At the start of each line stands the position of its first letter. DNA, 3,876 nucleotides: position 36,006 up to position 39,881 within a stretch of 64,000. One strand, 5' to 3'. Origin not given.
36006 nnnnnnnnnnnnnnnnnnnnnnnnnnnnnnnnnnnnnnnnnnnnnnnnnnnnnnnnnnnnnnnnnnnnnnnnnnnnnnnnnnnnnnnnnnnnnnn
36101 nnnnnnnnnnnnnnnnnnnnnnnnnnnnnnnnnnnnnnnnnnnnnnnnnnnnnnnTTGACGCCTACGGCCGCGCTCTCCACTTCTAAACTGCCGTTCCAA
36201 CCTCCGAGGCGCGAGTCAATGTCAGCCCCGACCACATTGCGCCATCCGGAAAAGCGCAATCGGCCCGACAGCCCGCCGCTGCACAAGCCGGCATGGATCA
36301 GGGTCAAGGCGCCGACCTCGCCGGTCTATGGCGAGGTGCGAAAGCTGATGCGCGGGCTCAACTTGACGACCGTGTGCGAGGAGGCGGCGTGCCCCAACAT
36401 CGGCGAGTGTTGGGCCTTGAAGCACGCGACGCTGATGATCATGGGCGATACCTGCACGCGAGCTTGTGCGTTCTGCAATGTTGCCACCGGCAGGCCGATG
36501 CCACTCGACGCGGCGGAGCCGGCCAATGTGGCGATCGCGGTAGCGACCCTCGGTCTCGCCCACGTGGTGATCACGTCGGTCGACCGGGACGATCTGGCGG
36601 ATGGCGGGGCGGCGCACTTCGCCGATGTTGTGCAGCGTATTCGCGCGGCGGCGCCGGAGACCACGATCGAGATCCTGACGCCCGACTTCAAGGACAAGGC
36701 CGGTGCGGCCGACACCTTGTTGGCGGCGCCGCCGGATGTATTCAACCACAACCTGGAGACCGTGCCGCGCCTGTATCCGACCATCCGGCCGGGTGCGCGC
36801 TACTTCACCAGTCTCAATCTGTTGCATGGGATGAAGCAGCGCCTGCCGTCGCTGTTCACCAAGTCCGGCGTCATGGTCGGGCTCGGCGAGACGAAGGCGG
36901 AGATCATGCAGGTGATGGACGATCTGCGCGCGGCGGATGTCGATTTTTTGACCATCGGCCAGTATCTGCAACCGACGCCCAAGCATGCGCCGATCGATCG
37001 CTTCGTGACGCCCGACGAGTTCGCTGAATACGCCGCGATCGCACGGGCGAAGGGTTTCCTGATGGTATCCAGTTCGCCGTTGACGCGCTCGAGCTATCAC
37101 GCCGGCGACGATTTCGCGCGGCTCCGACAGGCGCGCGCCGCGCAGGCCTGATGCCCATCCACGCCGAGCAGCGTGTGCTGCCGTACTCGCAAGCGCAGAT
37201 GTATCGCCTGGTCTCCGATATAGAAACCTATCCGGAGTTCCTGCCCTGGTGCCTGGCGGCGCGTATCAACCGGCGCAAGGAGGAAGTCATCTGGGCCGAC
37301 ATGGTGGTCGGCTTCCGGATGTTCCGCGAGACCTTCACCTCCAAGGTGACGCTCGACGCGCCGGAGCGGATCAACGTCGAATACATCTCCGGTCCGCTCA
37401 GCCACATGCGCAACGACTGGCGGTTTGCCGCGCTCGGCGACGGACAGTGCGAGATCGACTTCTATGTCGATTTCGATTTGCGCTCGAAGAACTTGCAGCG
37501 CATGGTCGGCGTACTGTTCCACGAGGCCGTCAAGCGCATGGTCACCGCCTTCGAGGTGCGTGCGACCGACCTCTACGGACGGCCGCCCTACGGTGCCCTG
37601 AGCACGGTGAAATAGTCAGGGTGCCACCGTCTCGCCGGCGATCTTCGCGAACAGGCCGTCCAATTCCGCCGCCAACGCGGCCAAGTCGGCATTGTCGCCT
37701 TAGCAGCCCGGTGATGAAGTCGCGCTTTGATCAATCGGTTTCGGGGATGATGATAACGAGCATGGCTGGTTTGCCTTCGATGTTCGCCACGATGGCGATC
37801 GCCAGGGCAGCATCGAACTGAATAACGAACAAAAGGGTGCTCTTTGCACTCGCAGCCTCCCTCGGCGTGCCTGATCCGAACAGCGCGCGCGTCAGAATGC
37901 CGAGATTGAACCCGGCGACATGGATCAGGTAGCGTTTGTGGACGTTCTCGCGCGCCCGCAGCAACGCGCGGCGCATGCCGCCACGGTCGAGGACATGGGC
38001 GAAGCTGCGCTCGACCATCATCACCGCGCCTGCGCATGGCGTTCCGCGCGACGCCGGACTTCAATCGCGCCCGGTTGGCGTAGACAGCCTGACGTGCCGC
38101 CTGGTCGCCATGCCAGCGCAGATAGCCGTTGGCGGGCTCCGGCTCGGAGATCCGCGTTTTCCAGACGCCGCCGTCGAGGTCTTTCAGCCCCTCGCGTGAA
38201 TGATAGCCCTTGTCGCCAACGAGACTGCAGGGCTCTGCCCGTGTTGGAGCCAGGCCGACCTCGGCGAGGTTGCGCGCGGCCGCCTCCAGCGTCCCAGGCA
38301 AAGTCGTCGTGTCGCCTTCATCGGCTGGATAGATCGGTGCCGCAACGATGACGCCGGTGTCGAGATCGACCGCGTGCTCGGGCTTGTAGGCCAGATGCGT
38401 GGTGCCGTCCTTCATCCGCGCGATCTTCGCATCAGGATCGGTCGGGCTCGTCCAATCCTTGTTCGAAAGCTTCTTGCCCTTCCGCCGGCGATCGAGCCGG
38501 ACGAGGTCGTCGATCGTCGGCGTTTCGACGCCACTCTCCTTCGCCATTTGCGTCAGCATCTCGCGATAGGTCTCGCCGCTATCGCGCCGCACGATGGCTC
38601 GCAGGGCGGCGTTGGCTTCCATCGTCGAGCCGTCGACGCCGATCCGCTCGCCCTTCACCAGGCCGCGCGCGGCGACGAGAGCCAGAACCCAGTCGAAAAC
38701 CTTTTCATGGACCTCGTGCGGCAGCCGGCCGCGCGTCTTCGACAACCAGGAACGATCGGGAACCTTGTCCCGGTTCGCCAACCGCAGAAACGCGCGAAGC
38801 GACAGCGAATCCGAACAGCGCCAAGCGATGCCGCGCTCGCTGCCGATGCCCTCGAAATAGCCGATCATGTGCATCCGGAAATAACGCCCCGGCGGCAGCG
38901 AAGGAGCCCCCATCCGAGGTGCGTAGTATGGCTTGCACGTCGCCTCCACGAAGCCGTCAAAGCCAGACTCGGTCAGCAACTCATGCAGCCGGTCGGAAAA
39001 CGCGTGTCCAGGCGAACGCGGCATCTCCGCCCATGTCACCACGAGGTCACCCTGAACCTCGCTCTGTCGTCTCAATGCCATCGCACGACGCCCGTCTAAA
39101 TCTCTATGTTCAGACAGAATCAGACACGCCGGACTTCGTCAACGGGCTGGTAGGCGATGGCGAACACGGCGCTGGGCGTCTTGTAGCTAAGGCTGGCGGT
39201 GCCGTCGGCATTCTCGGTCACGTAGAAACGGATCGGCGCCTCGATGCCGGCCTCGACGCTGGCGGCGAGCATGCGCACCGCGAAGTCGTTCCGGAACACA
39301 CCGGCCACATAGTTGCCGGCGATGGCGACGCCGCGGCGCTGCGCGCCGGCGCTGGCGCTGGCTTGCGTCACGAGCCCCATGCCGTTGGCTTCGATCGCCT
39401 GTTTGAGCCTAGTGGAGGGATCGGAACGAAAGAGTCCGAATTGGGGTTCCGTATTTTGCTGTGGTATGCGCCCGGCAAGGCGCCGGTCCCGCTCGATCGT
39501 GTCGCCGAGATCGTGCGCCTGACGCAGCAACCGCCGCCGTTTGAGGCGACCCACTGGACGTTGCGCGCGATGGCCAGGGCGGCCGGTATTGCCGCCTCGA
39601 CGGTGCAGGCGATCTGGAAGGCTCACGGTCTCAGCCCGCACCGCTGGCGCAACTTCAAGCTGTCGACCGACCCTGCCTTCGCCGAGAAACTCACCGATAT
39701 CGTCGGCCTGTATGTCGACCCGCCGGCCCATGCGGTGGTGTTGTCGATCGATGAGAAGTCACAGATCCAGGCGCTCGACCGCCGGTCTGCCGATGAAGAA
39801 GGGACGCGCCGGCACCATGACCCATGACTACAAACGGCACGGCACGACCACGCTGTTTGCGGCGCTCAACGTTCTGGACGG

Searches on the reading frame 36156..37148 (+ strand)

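Call 39: search_protein_families(library=pfam, proteins=[window:36156-37148:+], max_evalue=0.0001)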
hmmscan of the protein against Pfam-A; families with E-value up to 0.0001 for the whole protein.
window:36156-37148:+ (331 aa): 2 families
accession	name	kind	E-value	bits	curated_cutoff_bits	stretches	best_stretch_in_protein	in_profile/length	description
PF04055.27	Radical_SAM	-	6.5e-18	65.9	29.5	1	94-257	1-166/166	Radical SAM superfamily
PF16881.10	LIAS_N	-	2.6e-08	34.7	27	1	32-79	49-96/96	N-terminal domain of lipoyl synthase of Radical_SAM family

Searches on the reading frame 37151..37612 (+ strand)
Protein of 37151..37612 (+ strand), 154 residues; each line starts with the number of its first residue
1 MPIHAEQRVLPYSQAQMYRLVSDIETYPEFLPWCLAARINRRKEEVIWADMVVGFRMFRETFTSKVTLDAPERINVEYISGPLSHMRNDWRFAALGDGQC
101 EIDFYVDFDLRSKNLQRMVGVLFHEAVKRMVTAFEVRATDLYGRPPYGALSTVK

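Call 39: search_protein_families(library=pfam, proteins=[window:37151-37612:+], max_evalue=0.0001)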
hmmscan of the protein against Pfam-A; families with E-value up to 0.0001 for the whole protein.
window:37151-37612:+ (154 aa): 2 families
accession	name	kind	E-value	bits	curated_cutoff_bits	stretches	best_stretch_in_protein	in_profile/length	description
PF03364.25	Polyketide_cyc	-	1.2e-31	110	23.4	1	10-135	1-126/126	Polyketide cyclase / dehydrase and lipid transport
PF10604.15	Polyketide_cyc2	-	9.9e-09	36.1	27.4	1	7-133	7-132/142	Polyketide cyclase / dehydrase and lipid transport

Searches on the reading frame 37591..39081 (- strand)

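Call 24: search_protein_families(library=pfam, proteins=[window:37591-39081:-], max_evalue=0.001)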
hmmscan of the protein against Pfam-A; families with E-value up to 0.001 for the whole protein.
window:37591-39081:- (497 aa): 2 families
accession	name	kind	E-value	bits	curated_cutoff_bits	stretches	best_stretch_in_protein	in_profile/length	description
PF05598.16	DUF772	-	2.1e-16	60.1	23.1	1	58-130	1-72/74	Transposase domain (DUF772)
PF01609.27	DDE_Tnp_1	-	1e-07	32.3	23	1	217-307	21-102/200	Transposase DDE domain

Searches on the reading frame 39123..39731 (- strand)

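Call 24: search_protein_families(library=pfam, proteins=[window:39123-39731:-], max_evalue=0.001)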
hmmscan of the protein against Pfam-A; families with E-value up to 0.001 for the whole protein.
window:39123-39731:- (203 aa): 1 family
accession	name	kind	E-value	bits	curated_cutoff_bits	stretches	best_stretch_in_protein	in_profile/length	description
PF03625.19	DUF302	-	2e-06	28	23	1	127-186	4-63/63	Domain of unknown function DUF302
